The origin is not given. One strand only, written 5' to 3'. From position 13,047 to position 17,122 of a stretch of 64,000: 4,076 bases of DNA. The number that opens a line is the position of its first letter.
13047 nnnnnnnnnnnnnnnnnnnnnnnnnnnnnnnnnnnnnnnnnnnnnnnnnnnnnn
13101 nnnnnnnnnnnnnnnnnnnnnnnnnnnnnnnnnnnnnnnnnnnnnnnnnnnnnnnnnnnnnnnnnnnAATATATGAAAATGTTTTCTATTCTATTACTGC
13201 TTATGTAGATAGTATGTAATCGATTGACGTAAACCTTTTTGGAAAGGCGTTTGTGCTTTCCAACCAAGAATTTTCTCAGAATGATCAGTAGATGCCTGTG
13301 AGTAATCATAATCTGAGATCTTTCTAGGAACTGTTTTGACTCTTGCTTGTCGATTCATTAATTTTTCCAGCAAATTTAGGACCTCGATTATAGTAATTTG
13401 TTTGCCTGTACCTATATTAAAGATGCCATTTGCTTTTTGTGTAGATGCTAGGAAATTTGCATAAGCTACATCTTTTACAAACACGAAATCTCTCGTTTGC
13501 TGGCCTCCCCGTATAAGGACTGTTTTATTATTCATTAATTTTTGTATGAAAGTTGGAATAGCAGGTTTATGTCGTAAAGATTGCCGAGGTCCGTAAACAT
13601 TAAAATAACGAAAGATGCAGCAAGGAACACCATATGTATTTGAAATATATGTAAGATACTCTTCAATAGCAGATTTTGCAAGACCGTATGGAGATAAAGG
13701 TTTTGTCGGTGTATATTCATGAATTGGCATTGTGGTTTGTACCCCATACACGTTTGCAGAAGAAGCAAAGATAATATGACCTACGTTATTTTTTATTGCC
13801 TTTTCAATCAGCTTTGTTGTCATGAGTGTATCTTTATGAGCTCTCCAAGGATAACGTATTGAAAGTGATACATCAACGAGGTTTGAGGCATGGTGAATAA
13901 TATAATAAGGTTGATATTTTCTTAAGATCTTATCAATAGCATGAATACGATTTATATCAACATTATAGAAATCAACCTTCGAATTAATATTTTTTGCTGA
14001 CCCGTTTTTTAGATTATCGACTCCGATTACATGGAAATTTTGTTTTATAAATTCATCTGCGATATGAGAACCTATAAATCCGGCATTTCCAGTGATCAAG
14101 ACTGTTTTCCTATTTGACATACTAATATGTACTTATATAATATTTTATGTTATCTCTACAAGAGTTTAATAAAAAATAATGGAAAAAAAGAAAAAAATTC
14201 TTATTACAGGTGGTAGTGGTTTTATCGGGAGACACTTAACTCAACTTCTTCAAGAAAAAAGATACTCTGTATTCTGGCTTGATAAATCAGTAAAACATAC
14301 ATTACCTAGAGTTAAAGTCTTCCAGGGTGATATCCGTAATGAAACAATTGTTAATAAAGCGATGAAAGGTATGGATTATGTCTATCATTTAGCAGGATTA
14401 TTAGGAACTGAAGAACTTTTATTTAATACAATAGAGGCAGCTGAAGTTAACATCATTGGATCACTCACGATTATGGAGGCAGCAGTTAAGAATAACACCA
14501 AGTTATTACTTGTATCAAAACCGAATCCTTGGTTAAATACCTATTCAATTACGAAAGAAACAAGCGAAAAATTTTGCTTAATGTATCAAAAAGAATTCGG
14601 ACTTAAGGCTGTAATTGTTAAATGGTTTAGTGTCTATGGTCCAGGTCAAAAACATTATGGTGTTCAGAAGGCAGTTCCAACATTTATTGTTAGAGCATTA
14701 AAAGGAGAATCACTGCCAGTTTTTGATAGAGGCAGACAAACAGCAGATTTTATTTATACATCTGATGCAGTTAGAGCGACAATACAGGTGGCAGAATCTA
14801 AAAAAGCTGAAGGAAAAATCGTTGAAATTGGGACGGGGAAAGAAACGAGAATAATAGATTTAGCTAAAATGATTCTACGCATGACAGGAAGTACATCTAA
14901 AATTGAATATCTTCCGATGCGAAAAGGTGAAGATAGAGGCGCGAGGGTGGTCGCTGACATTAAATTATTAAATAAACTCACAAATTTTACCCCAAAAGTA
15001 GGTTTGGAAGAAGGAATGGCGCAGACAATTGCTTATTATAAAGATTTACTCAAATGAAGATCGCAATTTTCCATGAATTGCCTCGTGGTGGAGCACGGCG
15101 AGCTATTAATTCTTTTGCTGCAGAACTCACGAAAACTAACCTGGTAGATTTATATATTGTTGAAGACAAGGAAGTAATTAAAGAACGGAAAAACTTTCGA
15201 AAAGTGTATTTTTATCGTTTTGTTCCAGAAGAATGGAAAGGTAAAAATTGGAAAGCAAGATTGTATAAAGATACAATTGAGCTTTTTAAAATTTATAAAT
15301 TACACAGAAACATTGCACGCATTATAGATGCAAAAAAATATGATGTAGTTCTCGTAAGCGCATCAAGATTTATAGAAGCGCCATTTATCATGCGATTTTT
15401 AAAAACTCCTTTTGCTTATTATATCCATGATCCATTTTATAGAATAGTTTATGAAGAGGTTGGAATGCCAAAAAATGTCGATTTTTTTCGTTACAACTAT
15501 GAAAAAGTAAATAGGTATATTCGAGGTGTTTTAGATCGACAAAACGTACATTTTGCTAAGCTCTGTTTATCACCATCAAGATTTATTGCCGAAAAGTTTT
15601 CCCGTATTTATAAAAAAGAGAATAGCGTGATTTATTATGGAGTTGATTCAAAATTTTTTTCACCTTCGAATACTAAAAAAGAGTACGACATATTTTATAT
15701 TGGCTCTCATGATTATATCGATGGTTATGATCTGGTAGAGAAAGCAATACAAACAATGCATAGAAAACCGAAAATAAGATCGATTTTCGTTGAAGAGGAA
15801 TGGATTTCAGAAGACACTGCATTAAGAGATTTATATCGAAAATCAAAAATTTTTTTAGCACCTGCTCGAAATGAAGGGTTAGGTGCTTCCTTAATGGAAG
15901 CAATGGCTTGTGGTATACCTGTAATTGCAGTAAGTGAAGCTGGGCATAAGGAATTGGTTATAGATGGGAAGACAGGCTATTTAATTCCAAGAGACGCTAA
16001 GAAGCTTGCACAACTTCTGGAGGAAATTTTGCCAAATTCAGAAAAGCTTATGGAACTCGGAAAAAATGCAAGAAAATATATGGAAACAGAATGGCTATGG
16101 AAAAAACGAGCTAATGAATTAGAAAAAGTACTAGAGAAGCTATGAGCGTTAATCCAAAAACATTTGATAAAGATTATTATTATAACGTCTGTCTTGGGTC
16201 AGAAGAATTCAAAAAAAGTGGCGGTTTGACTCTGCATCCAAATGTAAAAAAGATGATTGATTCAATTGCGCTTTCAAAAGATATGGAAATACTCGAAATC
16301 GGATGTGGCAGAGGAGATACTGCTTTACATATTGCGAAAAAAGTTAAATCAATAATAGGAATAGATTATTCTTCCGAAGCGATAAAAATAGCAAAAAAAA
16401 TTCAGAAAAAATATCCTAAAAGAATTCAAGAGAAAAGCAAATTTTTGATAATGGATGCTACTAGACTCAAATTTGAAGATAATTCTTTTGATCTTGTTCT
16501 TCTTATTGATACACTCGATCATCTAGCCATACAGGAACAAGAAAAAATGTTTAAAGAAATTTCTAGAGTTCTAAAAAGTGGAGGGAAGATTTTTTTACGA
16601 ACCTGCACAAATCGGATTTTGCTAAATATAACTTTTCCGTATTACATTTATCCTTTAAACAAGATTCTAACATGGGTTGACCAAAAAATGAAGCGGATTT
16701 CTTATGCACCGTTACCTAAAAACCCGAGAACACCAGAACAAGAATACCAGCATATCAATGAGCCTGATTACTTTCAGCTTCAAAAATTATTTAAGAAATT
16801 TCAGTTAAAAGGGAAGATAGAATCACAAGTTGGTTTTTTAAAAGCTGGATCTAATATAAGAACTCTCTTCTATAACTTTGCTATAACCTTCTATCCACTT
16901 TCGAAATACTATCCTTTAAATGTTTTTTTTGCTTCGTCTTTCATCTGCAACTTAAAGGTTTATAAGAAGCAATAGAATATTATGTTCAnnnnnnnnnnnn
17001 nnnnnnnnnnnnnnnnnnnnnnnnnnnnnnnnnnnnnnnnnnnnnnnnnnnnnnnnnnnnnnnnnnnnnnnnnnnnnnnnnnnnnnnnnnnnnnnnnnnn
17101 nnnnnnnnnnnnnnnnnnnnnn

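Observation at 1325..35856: Roughly 30 kb extracytoplasmic glycosylation locus built around GT2::GT-C fusion proteins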

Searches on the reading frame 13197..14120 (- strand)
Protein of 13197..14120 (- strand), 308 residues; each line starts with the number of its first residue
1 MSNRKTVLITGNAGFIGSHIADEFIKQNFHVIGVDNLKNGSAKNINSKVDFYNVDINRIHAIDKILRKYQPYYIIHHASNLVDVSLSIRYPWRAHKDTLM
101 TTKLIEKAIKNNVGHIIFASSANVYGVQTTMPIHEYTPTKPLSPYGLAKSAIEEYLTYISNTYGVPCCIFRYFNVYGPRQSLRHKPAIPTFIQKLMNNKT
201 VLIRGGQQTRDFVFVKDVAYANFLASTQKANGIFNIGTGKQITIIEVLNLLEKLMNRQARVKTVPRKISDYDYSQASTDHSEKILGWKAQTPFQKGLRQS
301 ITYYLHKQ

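Call 5: search_protein_families(library=pfam, proteins=[window:13197-14120:-], max_evalue=0.01)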
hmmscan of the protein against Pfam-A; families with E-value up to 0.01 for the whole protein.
window:13197-14120:- (308 aa): 8 families
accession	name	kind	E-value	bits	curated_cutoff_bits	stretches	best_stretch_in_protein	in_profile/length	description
PF01370.27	Epimerase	-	1.3e-56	192.2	20.9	1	7-237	1-240/240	NAD dependent epimerase/dehydratase family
PF16363.11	GDP_Man_Dehyd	-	2.8e-45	155.7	27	1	8-299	1-331/332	GDP-mannose 4,6 dehydratase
PF01073.25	3Beta_HSD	-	2.1e-16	60.2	22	1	8-227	1-230/280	3-beta hydroxysteroid dehydrogenase/isomerase family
PF02719.21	Polysacc_synt_2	-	3.9e-14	53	20.2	1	7-264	1-256/293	Polysaccharide biosynthesis protein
PF04321.23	RmlD_sub_bind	-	1.4e-13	51.1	27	1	6-301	2-282/287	RmlD substrate binding domain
PF00106.31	adh_short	-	9.3e-07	29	26.6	1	5-69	1-71/195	short chain dehydrogenase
PF05368.20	NmrA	-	4.8e-06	26.8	27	1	4-268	2-247/298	NmrA-like family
PF13460.12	NAD_binding_10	-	1.9e-05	25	27.2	1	13-157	3-132/184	NAD(P)H-binding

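Call 76: search_protein_families(library=ncbifam, proteins=[window:13197-14120:-], max_evalue=0.00001)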
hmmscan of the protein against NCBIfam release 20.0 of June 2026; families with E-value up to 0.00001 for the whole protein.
window:13197-14120:- (308 aa): 23 families
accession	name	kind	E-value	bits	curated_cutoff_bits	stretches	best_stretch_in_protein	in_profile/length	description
TIGR01179.1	galE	equivalog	4.7e-50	170.3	262.3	1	7-291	2-311/332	UDP-glucose 4-epimerase GalE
TIGR01181.1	dTDP_gluc_dehyt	equivalog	5.4e-39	134.1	365.1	1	7-307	2-314/321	dTDP-glucose 4,6-dehydratase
TIGR02197.1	heptose_epim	equivalog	5.7e-39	134.1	274.6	1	7-306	1-315/316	ADP-glyceromanno-heptose 6-epimerase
TIGR04180.1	EDH_00030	hypoth_equivalog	4.6e-37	127.7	475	1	7-267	1-268/297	NAD-dependent 4,6-dehydratase LegB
NF011728.1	PRK15181.1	equivalog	7.3e-29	100.9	760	1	5-307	16-340/348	Vi polysaccharide biosynthesis UDP-N-acetylglucosaminuronic acid C-4 epimerase TviC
NF007956.0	PRK10675.1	subfamily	5e-28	98.2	394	1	6-292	2-317/338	UDP-glucose 4-epimerase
NF008360.0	PRK11150.1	equivalog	4.6e-25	88.5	452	1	7-254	2-253/310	ADP-glyceromanno-heptose 6-epimerase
NF007490.0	PRK10084.1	subfamily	2.5e-23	82.6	649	2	133-307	155-337/361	dTDP-glucose 4,6-dehydratase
NF007582.0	PRK10217.1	equivalog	4.5e-23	81.9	698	1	5-306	2-333/355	dTDP-glucose 4,6-dehydratase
NF047922.1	GDPFucSynFcl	equivalog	2.8e-18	66.4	500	1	5-307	3-304/308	GDP-L-fucose synthase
NF008872.0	PRK11908.1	equivalog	1.3e-13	50.7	294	1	5-304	2-335/349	bifunctional UDP-4-keto-pentose/UDP-xylose synthase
TIGR02622.1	CDP_4_6_dhtase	equivalog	1.6e-12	47.3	278.45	1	3-305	3-331/352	CDP-glucose 4,6-dehydratase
TIGR01472.1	gmd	equivalog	1.6e-11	44.1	415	1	8-251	4-264/342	GDP-mannose 4,6-dehydratase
TIGR03466.1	HpnA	hypoth_equivalog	3.6e-11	42.5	367.65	1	6-268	2-259/327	hopanoid-associated sugar epimerase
NF058621.1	DiazavRedAvaA7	equivalog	6e-11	42.5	400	1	7-298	3-302/304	3-diazoavenalumate denitrifying reductase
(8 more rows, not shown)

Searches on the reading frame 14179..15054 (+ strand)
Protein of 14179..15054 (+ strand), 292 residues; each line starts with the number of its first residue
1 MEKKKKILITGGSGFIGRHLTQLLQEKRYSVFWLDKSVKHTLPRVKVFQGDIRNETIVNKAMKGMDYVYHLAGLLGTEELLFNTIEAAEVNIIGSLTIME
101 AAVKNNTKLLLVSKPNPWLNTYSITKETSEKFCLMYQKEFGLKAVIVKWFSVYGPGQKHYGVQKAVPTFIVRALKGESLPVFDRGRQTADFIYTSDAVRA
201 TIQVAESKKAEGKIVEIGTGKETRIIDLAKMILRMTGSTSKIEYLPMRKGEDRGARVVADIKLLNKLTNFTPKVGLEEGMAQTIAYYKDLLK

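Call 6: search_protein_families(library=pfam, proteins=[window:14179-15054:+], max_evalue=0.01)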
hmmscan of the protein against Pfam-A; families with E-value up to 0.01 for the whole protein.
window:14179-15054:+ (292 aa): 9 families
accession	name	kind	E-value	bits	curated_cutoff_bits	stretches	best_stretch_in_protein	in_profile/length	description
PF01370.27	Epimerase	-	7e-40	137.4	20.9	1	7-218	1-240/240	NAD dependent epimerase/dehydratase family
PF16363.11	GDP_Man_Dehyd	-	5.1e-31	108.8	27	2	120-282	151-331/332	GDP-mannose 4,6 dehydratase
PF02719.21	Polysacc_synt_2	-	6e-18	65.5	20.2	1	7-251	1-267/293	Polysaccharide biosynthesis protein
PF01073.25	3Beta_HSD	-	2.4e-13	50.2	22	1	8-110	1-111/280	3-beta hydroxysteroid dehydrogenase/isomerase family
PF04321.23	RmlD_sub_bind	-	4.2e-10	39.6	27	1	6-240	2-235/287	RmlD substrate binding domain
PF07993.18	NAD_binding_4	-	9.4e-08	31.9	20.1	0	114-190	169-247/258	Male sterility protein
PF13460.12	NAD_binding_10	-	1.3e-07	32.1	27.2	1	11-102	1-99/184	NAD(P)H-binding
PF05368.20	NmrA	-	3.6e-07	30.5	27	1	3-73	1-78/298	NmrA-like family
PF00106.31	adh_short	-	0.0092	15.9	26.6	0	5-74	1-87/195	short chain dehydrogenase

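Call 76: search_protein_families(library=ncbifam, proteins=[window:14179-15054:+], max_evalue=0.00001)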
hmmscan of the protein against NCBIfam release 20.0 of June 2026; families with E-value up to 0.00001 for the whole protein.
window:14179-15054:+ (292 aa): 25 families
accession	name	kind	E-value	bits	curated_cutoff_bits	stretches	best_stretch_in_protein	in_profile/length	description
TIGR04180.1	EDH_00030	hypoth_equivalog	3.7e-37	128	475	2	121-274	144-296/297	NAD-dependent 4,6-dehydratase LegB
TIGR01181.1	dTDP_gluc_dehyt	equivalog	5e-36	124.4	365.1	2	120-289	149-313/321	dTDP-glucose 4,6-dehydratase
NF007490.0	PRK10084.1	subfamily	6.8e-21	74.6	649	1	120-288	165-335/361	dTDP-glucose 4,6-dehydratase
TIGR02197.1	heptose_epim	equivalog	1.8e-20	73.3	274.6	1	119-288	135-314/316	ADP-glyceromanno-heptose 6-epimerase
TIGR01179.1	galE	equivalog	4.9e-19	68.3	262.3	2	6-113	1-119/332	UDP-glucose 4-epimerase GalE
NF011728.1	PRK15181.1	equivalog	6.5e-19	68.1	760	1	119-289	162-339/348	Vi polysaccharide biosynthesis UDP-N-acetylglucosaminuronic acid C-4 epimerase TviC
NF007582.0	PRK10217.1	equivalog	1.6e-17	63.7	698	1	120-236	158-270/355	dTDP-glucose 4,6-dehydratase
TIGR03589.1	PseB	equivalog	2.4e-17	62.9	407.75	1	2-252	2-256/324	UDP-N-acetylglucosamine 4,6-dehydratase (inverting)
NF005998.1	PRK08125.1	equivalog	6.4e-17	61.2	777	2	2-113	313-431/649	bifunctional UDP-4-amino-4-deoxy-L-arabinose formyltransferase/UDP-glucuronic acid oxidase ArnA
NF047922.1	GDPFucSynFcl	equivalog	8.8e-17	61.5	500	1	106-287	118-301/308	GDP-L-fucose synthase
NF042422.1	oxyalk_red_OleD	equivalog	1.1e-16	61.2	580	1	6-115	2-111/329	2-alkyl-3-oxoalkanoate reductase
NF042423.1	oxyalk_red_Shew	equivalog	2.8e-16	59.5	580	1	3-111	7-114/331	2-alkyl-3-oxoalkanoate reductase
NF008872.0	PRK11908.1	equivalog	3e-16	59.4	294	2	121-239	148-274/349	bifunctional UDP-4-keto-pentose/UDP-xylose synthase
TIGR03466.1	HpnA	hypoth_equivalog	1.9e-12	46.7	367.65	1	6-109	2-107/327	hopanoid-associated sugar epimerase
NF007956.0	PRK10675.1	subfamily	1e-11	44.6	394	1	6-113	2-122/338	UDP-glucose 4-epimerase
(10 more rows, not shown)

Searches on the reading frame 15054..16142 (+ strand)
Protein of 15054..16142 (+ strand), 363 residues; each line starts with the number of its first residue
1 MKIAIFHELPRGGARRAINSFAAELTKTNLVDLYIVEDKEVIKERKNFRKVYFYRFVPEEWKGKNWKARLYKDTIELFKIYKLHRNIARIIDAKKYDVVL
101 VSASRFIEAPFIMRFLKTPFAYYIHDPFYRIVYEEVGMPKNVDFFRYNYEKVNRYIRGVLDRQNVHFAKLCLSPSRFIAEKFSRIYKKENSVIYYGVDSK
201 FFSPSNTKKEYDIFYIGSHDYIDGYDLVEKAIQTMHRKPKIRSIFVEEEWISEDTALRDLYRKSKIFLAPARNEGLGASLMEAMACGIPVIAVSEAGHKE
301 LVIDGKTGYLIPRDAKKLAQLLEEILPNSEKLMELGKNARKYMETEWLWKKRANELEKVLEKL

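Call 6: search_protein_families(library=pfam, proteins=[window:15054-16142:+], max_evalue=0.01)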
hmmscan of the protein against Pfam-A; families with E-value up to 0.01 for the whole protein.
window:15054-16142:+ (363 aa): 5 families
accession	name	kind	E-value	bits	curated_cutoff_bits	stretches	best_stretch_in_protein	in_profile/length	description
PF00534.26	Glycos_transf_1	-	1.7e-24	86.7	26.4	1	253-341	82-171/172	Glycosyl transferases group 1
PF13692.12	Glyco_trans_1_4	-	3.3e-19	70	27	1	251-326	67-140/142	Glycosyl transferases group 1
PF13524.12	Glyco_trans_1_2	-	5e-12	46.4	25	1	248-357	32-143/144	Glycosyl transferase-like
PF20706.3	GT4-conflict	-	1.3e-07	31.4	26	1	250-355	268-384/385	Family 4 Glycosyltransferase in conflict systems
PF13439.12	Glyco_transf_4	-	5.5e-07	30.2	28.5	1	78-199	55-168/170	Glycosyltransferase Family 4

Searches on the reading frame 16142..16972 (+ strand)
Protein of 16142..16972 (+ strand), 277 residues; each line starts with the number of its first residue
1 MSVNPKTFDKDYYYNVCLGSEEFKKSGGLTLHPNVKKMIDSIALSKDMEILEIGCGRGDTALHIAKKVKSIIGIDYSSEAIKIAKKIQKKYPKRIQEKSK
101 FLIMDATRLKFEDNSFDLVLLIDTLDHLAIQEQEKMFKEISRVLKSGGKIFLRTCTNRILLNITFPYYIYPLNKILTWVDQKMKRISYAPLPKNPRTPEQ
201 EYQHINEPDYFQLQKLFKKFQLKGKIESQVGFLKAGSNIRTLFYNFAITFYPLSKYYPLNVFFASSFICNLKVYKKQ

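Call 6: search_protein_families(library=pfam, proteins=[window:16142-16972:+], max_evalue=0.01)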
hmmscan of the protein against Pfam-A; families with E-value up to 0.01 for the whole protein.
window:16142-16972:+ (277 aa): 25 families
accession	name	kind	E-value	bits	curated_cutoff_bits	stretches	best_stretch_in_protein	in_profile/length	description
PF08241.18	Methyltransf_11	-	3.7e-24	85.6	21.2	1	51-151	1-94/95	Methyltransferase domain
PF13649.12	Methyltransf_25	-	2.7e-23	82.9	27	1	50-148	1-97/97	Methyltransferase domain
PF13847.12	Methyltransf_31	-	5.2e-22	78.5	27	1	45-156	2-113/145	Methyltransferase domain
PF13489.12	Methyltransf_23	-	5.1e-17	62.5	27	1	44-223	20-160/164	Methyltransferase domain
PF08242.18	Methyltransf_12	-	1e-16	61.9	30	1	51-150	1-98/98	Methyltransferase domain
PF01209.24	Ubie_methyltran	-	9.7e-14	51.7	20.1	1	36-171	36-170/233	ubiE/COQ5 methyltransferase family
PF02353.26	CMAS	-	1.5e-11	44.6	27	1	35-157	51-169/273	Mycolic acid cyclopropane synthetase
PF05175.20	MTS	-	4.5e-05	23.6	23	1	42-152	27-138/170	Methyltransferase small domain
PF11899.13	DUF3419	-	0.00011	22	28.2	1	111-165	291-345/385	Protein of unknown function (DUF3419)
PF02390.23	Methyltransf_4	-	0.00012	22.1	24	1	49-90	4-48/173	Putative methyltransferase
PF05219.18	DREV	-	0.0002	21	26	1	45-152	93-186/265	DREV methyltransferase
PF01739.24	CheR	-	0.00026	20.9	27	0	95-152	116-173/195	CheR methyltransferase, SAM binding domain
PF03291.22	mRNA_G-N7_MeTrfase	-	0.00048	19.8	26.6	1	45-150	60-178/315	mRNA (guanine-N(7))-methyltransferase domain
PF01135.25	PCMT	-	0.00053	20.3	20.3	1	36-87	63-117/210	Protein-L-isoaspartate(D-aspartate) O-methyltransferase (PCMT)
PF05148.21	Methyltransf_8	-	0.00055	20.3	27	1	74-159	77-163/219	Hypothetical methyltransferase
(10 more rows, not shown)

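Call 76: search_protein_families(library=ncbifam, proteins=[window:16142-16972:+], max_evalue=0.00001)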
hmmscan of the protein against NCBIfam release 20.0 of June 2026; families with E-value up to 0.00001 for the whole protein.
window:16142-16972:+ (277 aa): 38 families (the best 25 are shown)
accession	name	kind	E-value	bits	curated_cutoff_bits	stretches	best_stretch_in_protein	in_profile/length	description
NF043040.1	corrin_prot_MT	hypoth_equivalog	1.7e-18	66.8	180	1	35-152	30-147/216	corrinoid protein-associated methyltransferase CpaM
TIGR01934.1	MenG_MenH_UbiE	subfamily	3.4e-17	62.5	158.35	1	36-169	29-158/223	ubiquinone/menaquinone biosynthesis methyltransferase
NF040539.1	AST_met_ArsM_2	exception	1.5e-16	61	240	1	10-151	19-161/262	putative arsinothricin biosynthesis methyltransferase ArsM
NF001244.0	PRK00216.1-5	equivalog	1.5e-16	60.4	216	1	36-160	38-161/236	bifunctional demethylmenaquinone methyltransferase/2-methoxy-6-polyprenyl-1,4-benzoquinol methylase UbiE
NF045667.1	MTase_DVU1556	equivalog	2.5e-15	56.5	155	1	27-152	6-119/213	DVU_1556 family methyltransferase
TIGR01983.1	UbiG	equivalog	2.9e-15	56.2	102.95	1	45-181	48-177/228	bifunctional 2-polyprenyl-6-hydroxyphenol methylase/3-demethylubiquinol 3-O-methyltransferase UbiG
NF053839.1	CPFASynBruc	equivalog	3.7e-13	49.2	600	1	41-170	169-297/410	cyclopropane fatty acid synthase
NF052510.1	methyltran_MpqE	exception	1e-12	47.9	335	1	31-195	30-196/234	methyl-plastoquinone biosynthesis methyltransferase MpqE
NF001243.0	PRK00216.1-4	equivalog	2.5e-12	46.6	235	1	36-169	37-168/237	demethylmenaquinone methyltransferase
NF041537.1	ArsM_AhpD_UU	exception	8.3e-12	44.5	510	1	46-152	76-180/345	arsenite methyltransferase/AhpD domain selenoprotein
NF045882.1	PLipidMtase_Leg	equivalog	1.2e-11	44.7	390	1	40-151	37-142/207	phospholipid N-methyltransferase PmtA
TIGR02752.1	MenG_heptapren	equivalog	1.3e-11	44.5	419.85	1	37-170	36-167/231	demethylmenaquinone methyltransferase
TIGR04345.1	ovoA_Cterm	equivalog_domain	2.7e-11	43.5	170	0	45-90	40-85/242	putative 4-mercaptohistidine N1-methyltransferase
NF008264.0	PRK11036.1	equivalog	4.2e-11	42.8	366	1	35-210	34-200/261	tRNA uridine 5-oxyacetic acid(34) methyltransferase CmoM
TIGR02072.1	BioC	equivalog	5.8e-11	42.7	184.95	1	44-156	32-136/244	malonyl-ACP O-methyltransferase BioC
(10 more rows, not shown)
